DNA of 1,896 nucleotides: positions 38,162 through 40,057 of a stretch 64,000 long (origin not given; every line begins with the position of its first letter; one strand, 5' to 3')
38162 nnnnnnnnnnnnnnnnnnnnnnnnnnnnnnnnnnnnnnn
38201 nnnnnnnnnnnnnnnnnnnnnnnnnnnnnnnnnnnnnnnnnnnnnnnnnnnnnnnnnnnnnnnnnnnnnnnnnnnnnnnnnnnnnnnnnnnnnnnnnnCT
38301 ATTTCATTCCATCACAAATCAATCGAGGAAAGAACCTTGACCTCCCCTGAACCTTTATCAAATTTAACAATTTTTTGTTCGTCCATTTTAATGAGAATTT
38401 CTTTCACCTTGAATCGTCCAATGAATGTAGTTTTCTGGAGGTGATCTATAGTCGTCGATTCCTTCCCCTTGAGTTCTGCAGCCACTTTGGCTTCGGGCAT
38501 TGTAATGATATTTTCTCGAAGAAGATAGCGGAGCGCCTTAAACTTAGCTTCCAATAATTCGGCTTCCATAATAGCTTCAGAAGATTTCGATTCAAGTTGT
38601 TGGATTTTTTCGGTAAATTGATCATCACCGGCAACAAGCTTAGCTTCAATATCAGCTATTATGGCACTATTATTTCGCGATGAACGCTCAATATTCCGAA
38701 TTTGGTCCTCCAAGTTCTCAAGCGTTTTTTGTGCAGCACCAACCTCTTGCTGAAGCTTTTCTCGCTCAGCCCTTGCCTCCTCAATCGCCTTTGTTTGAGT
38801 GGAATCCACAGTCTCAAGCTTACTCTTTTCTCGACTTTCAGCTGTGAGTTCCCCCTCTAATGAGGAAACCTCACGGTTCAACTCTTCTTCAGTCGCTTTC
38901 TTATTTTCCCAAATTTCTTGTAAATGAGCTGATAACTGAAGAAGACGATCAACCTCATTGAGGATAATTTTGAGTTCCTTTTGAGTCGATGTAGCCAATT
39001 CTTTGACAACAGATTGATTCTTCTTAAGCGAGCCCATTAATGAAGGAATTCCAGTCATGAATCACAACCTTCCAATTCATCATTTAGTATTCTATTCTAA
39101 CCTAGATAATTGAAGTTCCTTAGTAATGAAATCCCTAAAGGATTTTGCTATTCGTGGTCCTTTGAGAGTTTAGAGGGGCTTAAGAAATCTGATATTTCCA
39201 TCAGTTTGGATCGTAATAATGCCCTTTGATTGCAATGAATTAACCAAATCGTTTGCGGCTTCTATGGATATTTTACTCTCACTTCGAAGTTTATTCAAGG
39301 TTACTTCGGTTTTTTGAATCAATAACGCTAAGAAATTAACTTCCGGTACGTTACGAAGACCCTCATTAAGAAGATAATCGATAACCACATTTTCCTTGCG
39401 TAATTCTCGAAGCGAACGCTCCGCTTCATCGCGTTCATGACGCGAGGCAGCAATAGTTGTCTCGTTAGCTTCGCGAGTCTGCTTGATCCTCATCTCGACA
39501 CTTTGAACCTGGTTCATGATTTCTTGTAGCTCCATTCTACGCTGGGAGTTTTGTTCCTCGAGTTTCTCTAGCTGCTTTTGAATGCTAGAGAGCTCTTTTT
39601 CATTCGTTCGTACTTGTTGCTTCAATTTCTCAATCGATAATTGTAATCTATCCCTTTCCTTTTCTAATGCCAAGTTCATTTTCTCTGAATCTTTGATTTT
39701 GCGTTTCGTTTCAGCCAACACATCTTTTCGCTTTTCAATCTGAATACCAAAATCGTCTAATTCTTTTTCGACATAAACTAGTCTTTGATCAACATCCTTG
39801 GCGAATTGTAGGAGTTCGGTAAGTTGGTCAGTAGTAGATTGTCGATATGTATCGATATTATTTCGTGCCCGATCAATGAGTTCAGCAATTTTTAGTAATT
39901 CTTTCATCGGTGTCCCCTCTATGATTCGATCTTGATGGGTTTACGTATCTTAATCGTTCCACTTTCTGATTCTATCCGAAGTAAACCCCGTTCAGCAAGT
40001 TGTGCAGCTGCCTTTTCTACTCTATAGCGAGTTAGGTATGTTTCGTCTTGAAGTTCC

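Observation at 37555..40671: Tandem B-A-B-A array of four ~250-aa coiled-coil proteins, each ending in a winged-helix domain, organised as two translationally coupled pairs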

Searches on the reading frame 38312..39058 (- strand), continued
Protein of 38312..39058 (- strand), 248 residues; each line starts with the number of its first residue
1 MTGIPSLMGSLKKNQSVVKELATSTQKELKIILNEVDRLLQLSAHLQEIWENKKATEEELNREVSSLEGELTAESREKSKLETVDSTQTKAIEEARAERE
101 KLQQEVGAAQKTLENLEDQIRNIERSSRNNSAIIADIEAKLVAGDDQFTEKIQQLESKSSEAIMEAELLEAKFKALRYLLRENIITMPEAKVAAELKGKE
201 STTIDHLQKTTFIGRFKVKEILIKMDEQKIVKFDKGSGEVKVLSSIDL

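Call 49: find_encoding_contigs(protein=P0107, flank=8000, max_places=1)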
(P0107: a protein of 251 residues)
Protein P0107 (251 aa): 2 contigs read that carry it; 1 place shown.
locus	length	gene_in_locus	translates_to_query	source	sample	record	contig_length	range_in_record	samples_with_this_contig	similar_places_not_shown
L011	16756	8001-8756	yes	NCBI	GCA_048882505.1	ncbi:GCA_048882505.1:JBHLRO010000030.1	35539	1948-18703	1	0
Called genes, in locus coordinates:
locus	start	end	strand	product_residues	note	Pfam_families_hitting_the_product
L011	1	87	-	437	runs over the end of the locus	PF13639:zf-RING_2 (weak)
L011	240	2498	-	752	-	PF08351:TmcA_N, PF05127:NAT10_TcmA_helicase, PF13718:GNAT_acetyltr_2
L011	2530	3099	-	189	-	PF12840:HTH_20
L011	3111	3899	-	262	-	PF09754:PAC2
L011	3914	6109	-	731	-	PF02359:CDC48_N, PF02933:CDC48_2 (weak), PF00004:AAA, PF05496:RuvB_N, PF17862:AAA_lid_3, PF00004:AAA, PF06068:TIP49 (weak), PF17862:AAA_lid_3, +23 more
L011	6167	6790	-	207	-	PF00011:HSP20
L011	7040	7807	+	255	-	PF01887:SAM_HAT_N, PF20257:SAM_HAT_C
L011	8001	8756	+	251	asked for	PF24161:CCDC39 (weak), PF19220:Rod_CreS (faint), PF08614:ATG16 (weak)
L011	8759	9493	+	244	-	-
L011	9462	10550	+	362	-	PF04055:Radical_SAM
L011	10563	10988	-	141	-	PF01398:JAB (weak), PF14464:Prok-JAB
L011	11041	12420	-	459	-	PF00753:Lactamase_B (weak), PF13483:Lactamase_B_3 (faint), PF23023:Anti-Pycsar_Apyc1, PF12706:Lactamase_B_2, PF10996:Beta-Casp, PF07521:RMMBL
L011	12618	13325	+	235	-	PF01957:NfeD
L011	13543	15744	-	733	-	PF14520:HHH_5 (faint), PF00488:MutS_V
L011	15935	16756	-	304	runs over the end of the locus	PF12706:Lactamase_B_2, PF07522:DRMBL (weak)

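Call 52: list_cluster_members(proteins=[P0095, P0096, P0099, P0100, P0108, P0111, P0120, P0122, P0126, P0159])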
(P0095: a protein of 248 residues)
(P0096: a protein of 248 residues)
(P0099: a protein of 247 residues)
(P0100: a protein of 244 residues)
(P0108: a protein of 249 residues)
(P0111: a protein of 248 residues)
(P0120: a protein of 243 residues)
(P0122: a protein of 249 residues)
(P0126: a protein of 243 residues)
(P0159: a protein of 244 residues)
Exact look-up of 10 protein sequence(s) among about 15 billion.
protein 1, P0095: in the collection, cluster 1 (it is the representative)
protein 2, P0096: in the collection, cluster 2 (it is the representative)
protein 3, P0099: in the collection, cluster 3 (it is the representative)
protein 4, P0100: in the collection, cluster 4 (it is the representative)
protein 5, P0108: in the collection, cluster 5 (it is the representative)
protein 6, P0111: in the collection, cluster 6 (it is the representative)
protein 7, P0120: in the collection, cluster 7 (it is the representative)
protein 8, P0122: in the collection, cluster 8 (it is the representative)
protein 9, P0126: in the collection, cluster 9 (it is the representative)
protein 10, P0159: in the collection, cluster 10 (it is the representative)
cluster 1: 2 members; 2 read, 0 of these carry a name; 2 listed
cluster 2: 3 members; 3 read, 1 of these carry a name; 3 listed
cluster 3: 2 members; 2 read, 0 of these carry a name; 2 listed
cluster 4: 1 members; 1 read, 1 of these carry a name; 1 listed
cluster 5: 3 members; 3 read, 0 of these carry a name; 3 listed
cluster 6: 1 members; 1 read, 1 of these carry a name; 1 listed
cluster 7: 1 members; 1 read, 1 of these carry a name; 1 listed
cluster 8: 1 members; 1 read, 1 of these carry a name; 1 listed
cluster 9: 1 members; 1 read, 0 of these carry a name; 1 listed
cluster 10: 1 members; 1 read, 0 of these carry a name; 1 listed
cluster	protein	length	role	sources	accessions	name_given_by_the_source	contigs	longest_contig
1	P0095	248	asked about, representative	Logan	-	-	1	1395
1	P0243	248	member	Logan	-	-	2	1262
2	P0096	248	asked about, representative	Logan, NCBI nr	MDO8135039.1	hypothetical protein [Candidatus Njordarchaeum guaymaensis]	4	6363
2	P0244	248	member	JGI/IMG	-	-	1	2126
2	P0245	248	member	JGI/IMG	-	-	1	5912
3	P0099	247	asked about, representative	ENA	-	-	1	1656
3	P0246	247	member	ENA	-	-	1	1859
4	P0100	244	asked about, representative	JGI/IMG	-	chromosome segregation ATPase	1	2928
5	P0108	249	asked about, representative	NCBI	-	-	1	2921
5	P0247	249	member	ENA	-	-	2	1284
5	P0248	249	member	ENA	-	-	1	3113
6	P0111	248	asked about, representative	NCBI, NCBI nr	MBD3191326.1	MAG: hypothetical protein GF308_11815 [Candidatus Heimdallarchaeota archaeon] | hypothetical protein [Candidatus Heimdallarchaeota archaeon]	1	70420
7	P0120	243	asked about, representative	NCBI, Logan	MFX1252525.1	MAG: hypothetical protein ACFFCZ_13045 [Promethearchaeota archaeon]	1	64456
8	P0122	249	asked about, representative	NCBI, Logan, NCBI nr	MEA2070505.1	MAG: hypothetical protein U9O98_04365 [Asgard group archaeon] | hypothetical protein [Asgard group archaeon]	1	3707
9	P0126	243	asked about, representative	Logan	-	-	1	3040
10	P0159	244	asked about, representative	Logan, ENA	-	-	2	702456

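Call 53: find_encoding_contigs(protein=P0222, flank=8000, max_places=1)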
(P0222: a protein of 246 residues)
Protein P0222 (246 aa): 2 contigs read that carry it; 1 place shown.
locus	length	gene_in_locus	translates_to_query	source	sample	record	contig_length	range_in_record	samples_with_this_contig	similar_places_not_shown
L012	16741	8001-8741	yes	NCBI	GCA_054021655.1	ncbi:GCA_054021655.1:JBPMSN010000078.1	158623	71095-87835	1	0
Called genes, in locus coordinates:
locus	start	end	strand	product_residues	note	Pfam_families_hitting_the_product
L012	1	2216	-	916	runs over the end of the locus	PF03176:MMPL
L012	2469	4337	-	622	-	-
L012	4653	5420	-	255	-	PF00702:Hydrolase, PF13344:Hydrolase_6, PF13419:HAD_2 (weak), PF13242:Hydrolase_like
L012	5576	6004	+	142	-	PF00583:Acetyltransf_1, PF13673:Acetyltransf_10, PF13508:Acetyltransf_7, PF08445:FR47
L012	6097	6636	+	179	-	PF23435:DUF7121 (weak)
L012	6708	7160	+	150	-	PF03692:CxxCxxCC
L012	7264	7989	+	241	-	-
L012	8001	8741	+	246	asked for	PF00038:Filament (faint), PF05701:WEMBL (faint), PF28019:HmpF (weak)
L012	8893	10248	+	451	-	PF13660:DUF4147, PF05161:MOFRL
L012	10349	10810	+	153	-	PF00583:Acetyltransf_1 (weak)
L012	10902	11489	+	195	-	-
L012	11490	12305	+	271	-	PF01428:zf-AN1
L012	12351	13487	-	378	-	PF00155:Aminotran_1_2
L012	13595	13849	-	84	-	-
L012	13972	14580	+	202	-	PF00009:GTP_EFTU (faint), PF00350:Dynamin_N (faint), PF01926:MMR_HSR1, PF02421:FeoB_N (weak), PF08477:Roc (faint)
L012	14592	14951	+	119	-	PF09846:OapB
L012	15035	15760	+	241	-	PF03853:YjeF_N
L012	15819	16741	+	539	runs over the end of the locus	PF07690:MFS_1, PF03209:PUCC (faint), PF07690:MFS_1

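Call 73: list_cluster_members(proteins=[P0114, P0125, P0127, P0130, P0135, P0138, P0139, P0154, P0171, P0195])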
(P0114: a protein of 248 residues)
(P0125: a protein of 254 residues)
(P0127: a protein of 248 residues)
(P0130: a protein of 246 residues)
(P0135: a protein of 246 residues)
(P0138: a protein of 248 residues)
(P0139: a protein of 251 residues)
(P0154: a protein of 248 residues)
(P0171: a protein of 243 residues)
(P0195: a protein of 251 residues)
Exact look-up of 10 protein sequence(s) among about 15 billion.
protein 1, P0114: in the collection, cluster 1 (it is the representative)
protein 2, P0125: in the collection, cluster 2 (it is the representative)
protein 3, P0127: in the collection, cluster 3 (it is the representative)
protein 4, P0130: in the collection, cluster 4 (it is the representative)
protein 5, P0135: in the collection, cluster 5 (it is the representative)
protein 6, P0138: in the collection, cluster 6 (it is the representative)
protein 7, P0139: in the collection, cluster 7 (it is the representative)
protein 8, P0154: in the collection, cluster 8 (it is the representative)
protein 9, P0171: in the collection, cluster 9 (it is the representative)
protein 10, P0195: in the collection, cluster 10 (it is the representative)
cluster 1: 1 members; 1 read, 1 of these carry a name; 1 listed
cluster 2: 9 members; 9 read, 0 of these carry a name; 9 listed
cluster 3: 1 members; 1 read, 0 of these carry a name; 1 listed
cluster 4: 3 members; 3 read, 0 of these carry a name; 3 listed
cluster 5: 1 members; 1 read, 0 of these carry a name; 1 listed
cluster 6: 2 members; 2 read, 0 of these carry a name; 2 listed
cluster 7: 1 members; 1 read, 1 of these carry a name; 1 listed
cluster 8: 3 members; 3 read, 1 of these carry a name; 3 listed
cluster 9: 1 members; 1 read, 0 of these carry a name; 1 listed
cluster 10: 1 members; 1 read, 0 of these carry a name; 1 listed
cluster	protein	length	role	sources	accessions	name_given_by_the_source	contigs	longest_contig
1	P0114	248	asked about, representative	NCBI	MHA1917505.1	MAG: hypothetical protein ACTSUV_04245 [Candidatus Ranarchaeia archaeon]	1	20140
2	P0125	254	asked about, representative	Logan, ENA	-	-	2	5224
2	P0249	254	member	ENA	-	-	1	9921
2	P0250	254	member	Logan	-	-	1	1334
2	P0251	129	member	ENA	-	-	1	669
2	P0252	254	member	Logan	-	-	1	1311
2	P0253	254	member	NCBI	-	-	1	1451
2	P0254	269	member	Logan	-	-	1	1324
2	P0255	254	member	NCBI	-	-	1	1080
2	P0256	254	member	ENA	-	-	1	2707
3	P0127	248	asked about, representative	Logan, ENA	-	-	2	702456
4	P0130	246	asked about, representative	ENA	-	-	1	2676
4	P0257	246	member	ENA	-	-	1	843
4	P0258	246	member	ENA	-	-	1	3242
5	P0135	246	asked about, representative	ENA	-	-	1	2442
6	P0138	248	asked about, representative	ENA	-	-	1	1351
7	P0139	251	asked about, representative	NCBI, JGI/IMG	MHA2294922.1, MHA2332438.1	MAG: hypothetical protein ACXAEU_10465 [Candidatus Hodarchaeales archaeon] | chromosome segregation ATPase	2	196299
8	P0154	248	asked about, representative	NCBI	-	-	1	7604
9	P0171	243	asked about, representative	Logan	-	-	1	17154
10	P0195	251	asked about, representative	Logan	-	-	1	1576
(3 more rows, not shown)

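Call 78: search_dna_similar(query=window:38312-39058:-, collection=phages, mode=protein, max_evalue=0.001, max_rows=10)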
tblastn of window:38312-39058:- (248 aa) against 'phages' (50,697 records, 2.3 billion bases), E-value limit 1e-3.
No match.

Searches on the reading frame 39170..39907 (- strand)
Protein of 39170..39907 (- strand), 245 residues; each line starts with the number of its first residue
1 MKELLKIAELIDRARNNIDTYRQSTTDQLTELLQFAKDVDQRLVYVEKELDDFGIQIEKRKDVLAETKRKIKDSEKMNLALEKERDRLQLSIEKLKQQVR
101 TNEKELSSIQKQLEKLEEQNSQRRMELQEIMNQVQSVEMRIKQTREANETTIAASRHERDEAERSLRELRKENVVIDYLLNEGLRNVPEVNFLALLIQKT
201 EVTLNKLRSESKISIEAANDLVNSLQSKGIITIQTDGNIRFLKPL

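Call 3: search_protein_families(library=pfam, proteins=[window:39170-39907:-], max_evalue=1)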
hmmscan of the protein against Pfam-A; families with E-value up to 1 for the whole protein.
window:39170-39907:- (245 aa): 13 families
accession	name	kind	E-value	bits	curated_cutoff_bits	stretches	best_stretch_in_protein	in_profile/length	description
PF01978.25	TrmB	-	0.00035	20.8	25.6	1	192-236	14-57/68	Sugar-specific transcriptional regulator TrmB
PF12795.12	MscS_porin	-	0.00096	19.3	34.4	1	31-170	27-164/238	Mechanosensitive ion channel porin domain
PF01496.24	V_ATPase_I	-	0.016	13.6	30.7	1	35-168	25-154/815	V-type ATPase 116kDa subunit family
PF02862.22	DDHD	-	0.062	13.9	28.3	1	62-186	111-230/258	DDHD domain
PF05010.19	TACC_C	-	0.12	12.5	29.9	0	9-69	50-110/201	Transforming acidic coiled-coil-containing protein (TACC), C-terminal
PF00038.26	Filament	-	0.12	12.4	40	1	62-172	170-278/313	Intermediate filament protein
PF07889.17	DUF1664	-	0.16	12.5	34.6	1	75-143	51-119/124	Protein of unknown function (DUF1664)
PF21120.3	MCM_WH_arc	-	0.2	12.1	26.1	0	202-232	25-55/63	Archaeal MCM, winged-helix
PF02050.21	FliJ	-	0.25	12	28.4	0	6-93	16-111/123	Flagellar FliJ protein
PF01519.22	DUF16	-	0.43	11.5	40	0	29-140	25-98/104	Protein of unknown function DUF16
PF10186.14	ATG14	-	0.43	10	33.2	1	14-170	17-167/347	Vacuolar sorting 38 and autophagy-related subunit 14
PF19745.5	FUT8_N_cat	-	0.48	9.6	27.6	1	22-162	41-185/499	Alpha-(1,6)-fucosyltransferase N- and catalytic domains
PF10498.14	IFT57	-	0.62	9.4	40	1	75-144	253-322/360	Intra-flagellar transport protein 57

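Call 4: search_protein_families(library=ncbifam, proteins=[window:39170-39907:-], max_evalue=1)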
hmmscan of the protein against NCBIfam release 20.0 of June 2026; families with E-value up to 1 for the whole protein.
window:39170-39907:- (245 aa): 24 families
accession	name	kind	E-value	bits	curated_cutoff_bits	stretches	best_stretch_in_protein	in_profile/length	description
TIGR02168.1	SMC_prok_B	equivalog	1.1e-08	33.3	567.35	1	13-173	316-476/1181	chromosome segregation protein SMC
TIGR02169.1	SMC_prok_A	equivalog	4.2e-06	24.7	729.4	1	9-173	252-885/1165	chromosome segregation protein SMC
NF003034.1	PRK03918.1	equivalog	0.0026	15.8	700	1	9-183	183-357/878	DNA double-strand break repair ATPase Rad50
NF041035.1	Rad50_Halo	equivalog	0.0065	14.9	1000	1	15-171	219-374/883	DNA double-strand break repair ATPase Rad50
NF002572.0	PRK02224.1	equivalog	0.008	14.5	1087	1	9-212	220-422/888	DNA double-strand break repair ATPase Rad50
NF045487.1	ASRP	equivalog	0.011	14.4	300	2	16-171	313-460/593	archaea-specific SMC-related protein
NF045780.1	TrlF_fam_ATP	equivalog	0.014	14.1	350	1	3-211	506-724/944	TrlF family AAA-like ATPase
NF033930.1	pneumo_PspA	exception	0.02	13.7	850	1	18-172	113-262/659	pneumococcal surface protein A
TIGR00344.1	alaS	equivalog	0.027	12.7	457.05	1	67-151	693-778/847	alanine--tRNA ligase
NF053609.1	Sul12a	equivalog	0.064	13.5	150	1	193-241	11-59/103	Sul12a family chromatin-organizing protein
NF041378.1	XopZ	subfamily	0.078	10.9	1300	1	40-173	167-301/1292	XopZ family type III secretion system effector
NF008438.0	PRK11281.1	equivalog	0.11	10.2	991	1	22-170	61-207/1113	mechanosensitive channel MscK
NF049845.1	Xre_ParS_antitoxin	subfamily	0.13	12.4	90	1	81-137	7-63/112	type II RES/Xre toxin-antitoxin system antitoxin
NF041198.1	UshA_like_PCGU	equivalog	0.17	10.4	275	1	40-155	279-394/519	UshA-like (seleno)protein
NF007666.0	PRK10340.1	equivalog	0.17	9.6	1284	1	57-209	592-742/1030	beta-galactosidase subunit alpha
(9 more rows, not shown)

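Call 19: search_protein_families(library=padloc, proteins=[window:39170-39907:-], max_evalue=1)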
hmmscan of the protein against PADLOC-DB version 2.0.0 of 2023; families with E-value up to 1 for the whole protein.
window:39170-39907:- (245 aa): 28 families (the best 25 are shown)
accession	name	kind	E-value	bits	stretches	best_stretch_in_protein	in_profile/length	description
PDLC00553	JetC2|JetC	-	0.0001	18.3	1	11-168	812-991/1361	DUF3584 domain; MukB-like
PDLC00551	JetC2|JetC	-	0.00027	16.9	1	11-161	845-992/1365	DUF3584 domain; MukB-like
PDLC00518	JetC1|JetC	-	0.00028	16.8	1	13-172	293-444/1112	DUF3584 domain; MukB-like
PDLC00262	LmuB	-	0.0003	17.7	1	39-139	182-282/588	AAA ATPase domain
PDLC00580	JetC3|JetC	-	0.00054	16.3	1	12-176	220-380/1068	DUF3584 domain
PDLC02714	PbeC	-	0.00059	16.8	2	17-125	379-481/651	PbeC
PDLC00513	JetC1|JetC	-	0.00093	15.3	1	26-172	643-789/1140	DUF3584 domain; MukB-like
PDLC03868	LmuB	-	0.0025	14.2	1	36-173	516-696/1035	-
PDLC00519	JetC1|JetC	-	0.0039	13.4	1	17-172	662-813/1097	DUF3584 domain; MukB-like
PDLC03865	LmuB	-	0.0039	13.4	1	15-228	530-725/1007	-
PDLC03861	LmuB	-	0.0048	12.9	1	12-170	757-926/1213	-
PDLC00006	DruC1|DruC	-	0.009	12.5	1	27-173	203-354/626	Unknown function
PDLC00550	JetC2|JetC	-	0.01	11.6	1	40-175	283-422/1355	DUF3584 domain; MukB-like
PDLC00582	JetC3|JetC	-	0.01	11.6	1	17-171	781-940/1472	DUF3584 domain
PDLC00503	JetC1|JetC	-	0.011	11.8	1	55-163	658-788/1146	DUF3584 domain; MukB-like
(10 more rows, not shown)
